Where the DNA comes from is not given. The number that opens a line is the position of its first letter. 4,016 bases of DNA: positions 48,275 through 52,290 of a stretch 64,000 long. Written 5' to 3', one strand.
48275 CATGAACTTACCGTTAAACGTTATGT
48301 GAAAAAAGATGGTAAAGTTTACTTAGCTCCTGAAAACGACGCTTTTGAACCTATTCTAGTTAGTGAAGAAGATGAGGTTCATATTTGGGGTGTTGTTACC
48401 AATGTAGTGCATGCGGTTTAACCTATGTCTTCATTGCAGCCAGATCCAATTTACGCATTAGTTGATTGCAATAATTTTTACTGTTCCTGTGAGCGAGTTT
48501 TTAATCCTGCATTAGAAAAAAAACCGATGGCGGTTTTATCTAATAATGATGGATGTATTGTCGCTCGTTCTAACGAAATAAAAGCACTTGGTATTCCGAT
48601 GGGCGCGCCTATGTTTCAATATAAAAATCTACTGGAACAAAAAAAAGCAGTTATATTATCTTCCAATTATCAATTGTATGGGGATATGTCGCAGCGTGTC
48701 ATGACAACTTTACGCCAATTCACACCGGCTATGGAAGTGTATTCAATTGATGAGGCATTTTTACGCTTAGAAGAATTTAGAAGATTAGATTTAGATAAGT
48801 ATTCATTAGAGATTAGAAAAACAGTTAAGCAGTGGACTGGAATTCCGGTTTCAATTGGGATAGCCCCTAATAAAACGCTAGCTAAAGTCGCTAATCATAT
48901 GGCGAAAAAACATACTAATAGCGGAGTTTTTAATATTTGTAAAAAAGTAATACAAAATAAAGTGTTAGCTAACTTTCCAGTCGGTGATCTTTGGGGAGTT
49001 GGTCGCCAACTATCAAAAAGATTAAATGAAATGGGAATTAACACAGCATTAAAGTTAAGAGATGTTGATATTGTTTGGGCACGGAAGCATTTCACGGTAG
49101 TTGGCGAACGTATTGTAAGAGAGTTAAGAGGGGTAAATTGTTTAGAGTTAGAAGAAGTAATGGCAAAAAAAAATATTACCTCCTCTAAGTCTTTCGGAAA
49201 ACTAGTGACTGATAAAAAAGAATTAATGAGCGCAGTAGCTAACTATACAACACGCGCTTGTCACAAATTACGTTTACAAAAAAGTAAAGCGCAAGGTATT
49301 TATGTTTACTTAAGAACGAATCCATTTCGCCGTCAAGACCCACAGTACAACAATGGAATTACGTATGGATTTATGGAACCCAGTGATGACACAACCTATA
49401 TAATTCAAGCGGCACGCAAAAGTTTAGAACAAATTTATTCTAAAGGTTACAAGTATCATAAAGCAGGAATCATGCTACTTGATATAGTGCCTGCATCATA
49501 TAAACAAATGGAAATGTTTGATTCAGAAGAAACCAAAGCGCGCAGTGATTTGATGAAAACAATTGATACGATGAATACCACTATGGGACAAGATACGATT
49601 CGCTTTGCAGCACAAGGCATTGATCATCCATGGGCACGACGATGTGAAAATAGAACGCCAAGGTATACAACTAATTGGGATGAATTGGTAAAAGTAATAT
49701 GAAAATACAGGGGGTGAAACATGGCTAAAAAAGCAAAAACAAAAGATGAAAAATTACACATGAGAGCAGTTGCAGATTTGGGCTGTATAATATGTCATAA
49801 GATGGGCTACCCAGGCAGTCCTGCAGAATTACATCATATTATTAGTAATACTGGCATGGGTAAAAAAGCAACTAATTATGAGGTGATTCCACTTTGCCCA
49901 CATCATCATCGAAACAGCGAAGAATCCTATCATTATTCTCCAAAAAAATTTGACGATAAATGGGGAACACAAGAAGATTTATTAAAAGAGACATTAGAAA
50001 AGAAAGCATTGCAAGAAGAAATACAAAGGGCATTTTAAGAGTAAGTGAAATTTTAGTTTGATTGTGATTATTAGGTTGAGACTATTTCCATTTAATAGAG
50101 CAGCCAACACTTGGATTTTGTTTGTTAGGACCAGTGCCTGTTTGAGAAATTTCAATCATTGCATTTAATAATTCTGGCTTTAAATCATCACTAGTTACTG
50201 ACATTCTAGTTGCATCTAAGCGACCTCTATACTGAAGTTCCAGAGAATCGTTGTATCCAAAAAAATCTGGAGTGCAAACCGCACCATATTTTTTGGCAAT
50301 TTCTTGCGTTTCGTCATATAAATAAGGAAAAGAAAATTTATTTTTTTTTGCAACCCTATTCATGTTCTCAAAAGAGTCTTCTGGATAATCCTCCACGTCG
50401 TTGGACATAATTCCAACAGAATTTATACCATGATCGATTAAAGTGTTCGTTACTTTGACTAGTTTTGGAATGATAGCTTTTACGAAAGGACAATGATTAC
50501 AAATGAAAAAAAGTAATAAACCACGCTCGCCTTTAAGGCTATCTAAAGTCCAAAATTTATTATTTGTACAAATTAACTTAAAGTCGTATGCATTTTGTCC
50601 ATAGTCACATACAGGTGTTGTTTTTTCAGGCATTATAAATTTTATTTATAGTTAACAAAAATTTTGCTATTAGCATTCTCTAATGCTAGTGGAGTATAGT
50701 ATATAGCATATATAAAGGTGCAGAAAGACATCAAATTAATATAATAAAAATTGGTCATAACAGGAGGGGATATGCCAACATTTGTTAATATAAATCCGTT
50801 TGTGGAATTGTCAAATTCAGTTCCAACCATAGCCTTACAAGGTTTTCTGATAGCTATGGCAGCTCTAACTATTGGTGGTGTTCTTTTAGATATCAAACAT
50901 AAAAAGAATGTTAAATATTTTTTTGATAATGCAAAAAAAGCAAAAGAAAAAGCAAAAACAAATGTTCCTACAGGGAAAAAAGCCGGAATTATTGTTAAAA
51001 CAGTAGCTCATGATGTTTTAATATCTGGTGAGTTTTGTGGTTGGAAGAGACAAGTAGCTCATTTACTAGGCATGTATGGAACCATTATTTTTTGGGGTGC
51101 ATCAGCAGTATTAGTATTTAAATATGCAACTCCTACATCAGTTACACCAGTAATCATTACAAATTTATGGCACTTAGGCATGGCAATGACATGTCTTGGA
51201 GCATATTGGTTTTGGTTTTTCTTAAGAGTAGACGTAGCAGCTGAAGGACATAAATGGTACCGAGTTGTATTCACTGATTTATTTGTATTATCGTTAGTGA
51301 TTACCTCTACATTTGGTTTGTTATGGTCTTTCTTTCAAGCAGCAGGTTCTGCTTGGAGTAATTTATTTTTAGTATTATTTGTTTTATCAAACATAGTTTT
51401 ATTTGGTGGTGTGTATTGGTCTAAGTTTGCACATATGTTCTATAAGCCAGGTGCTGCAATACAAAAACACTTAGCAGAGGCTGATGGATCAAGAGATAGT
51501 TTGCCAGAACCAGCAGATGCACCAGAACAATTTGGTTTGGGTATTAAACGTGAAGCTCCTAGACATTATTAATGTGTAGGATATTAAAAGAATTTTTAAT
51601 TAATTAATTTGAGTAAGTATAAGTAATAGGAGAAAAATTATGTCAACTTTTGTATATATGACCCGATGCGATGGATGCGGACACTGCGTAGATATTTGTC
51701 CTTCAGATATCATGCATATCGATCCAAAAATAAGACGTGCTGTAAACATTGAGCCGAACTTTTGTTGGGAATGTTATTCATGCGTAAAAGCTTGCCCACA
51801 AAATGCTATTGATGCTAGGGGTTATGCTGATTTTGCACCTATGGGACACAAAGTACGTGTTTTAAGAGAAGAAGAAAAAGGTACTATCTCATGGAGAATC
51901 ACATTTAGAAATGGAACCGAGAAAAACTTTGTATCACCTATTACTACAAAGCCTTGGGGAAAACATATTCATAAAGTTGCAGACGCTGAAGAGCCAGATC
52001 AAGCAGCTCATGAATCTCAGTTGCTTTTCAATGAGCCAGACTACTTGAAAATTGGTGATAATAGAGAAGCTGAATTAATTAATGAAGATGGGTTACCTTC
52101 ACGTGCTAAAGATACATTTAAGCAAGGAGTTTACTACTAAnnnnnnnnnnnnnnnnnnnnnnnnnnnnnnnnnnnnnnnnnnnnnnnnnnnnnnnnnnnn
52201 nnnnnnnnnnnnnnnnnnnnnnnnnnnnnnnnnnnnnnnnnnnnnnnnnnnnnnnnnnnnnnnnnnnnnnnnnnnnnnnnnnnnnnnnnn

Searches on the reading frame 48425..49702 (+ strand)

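Call 56: search_protein_families(library=pfam, proteins=[window:48425-49702:+], max_evalue=1e-8)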
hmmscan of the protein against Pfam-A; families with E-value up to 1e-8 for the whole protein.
window:48425-49702:+ (425 aa): 3 families
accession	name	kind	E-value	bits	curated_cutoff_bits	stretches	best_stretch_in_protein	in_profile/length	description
PF00817.25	IMS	-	1e-39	136.3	23.2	1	13-157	1-147/148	impB/mucB/samB family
PF13438.11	DUF4113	-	1.4e-20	73.5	24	1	375-424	2-51/51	Domain of unknown function (DUF4113)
PF11799.13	IMS_C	-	2.7e-19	70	20.7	1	248-364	1-109/109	impB/mucB/samB family C-terminal domain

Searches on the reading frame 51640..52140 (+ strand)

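Call 57: search_protein_families(library=ncbifam, proteins=[window:51640-52140:+], max_evalue=1e-15)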
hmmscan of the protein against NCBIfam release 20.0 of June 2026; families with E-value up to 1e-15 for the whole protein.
window:51640-52140:+ (166 aa): 1 family
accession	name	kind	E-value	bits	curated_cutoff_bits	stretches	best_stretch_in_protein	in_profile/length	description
TIGR02060.1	aprB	equivalog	1.1e-55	187.1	135.65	1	1-132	1-132/132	adenylyl-sulfate reductase subunit beta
